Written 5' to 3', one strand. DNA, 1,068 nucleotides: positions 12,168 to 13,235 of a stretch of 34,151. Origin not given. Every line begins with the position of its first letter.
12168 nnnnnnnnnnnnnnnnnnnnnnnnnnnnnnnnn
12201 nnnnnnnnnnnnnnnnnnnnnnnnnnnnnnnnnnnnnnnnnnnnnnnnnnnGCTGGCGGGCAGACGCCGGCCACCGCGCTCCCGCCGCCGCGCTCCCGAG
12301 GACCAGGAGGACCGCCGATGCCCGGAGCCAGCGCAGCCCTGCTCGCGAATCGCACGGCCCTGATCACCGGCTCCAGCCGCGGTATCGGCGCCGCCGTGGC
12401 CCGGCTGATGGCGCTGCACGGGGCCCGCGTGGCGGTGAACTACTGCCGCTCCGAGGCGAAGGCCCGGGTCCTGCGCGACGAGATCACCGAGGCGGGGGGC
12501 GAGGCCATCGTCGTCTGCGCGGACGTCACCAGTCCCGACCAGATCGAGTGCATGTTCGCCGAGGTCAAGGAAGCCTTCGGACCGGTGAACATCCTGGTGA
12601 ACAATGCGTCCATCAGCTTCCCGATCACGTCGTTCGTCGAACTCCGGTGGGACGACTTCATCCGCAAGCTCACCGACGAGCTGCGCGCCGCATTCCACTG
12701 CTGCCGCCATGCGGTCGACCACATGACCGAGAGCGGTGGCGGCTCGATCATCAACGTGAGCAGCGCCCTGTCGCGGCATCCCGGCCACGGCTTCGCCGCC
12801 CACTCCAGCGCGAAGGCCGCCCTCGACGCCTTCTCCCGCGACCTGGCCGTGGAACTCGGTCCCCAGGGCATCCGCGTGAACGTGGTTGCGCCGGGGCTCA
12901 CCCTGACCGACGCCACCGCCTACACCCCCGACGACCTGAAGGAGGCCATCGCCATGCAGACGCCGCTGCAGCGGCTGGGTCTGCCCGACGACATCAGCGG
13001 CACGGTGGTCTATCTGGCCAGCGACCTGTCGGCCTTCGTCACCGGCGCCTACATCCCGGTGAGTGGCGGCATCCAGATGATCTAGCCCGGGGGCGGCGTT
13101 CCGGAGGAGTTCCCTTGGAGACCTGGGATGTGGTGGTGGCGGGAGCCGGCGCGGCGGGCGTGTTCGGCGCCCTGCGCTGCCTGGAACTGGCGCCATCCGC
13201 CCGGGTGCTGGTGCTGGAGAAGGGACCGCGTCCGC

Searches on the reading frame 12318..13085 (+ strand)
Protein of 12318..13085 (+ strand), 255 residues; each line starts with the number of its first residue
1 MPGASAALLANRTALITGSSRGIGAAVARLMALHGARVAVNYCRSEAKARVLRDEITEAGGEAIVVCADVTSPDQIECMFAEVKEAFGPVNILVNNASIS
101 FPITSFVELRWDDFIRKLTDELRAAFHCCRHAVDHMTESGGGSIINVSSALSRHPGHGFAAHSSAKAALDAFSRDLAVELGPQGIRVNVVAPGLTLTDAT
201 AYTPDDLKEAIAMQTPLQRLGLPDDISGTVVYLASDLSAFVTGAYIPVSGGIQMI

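Call 29: search_protein_families(library=pfam, proteins=[window:12318-13085:+], max_evalue=0.00001)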
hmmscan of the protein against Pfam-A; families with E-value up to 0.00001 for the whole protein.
window:12318-13085:+ (255 aa): 4 families
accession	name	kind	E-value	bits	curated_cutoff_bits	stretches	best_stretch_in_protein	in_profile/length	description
PF13561.12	adh_short_C2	-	4.1e-60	203.7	27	1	20-252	5-235/236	Enoyl-(Acyl carrier protein) reductase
PF00106.31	adh_short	-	4e-49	167.2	26.6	1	13-205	2-192/195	short chain dehydrogenase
PF08659.16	KR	-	9.6e-12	45.6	22.6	1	13-176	2-163/180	KR domain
PF23441.1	SDR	-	5.7e-07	29.6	27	1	7-200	3-199/258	SDR-like rossmann domain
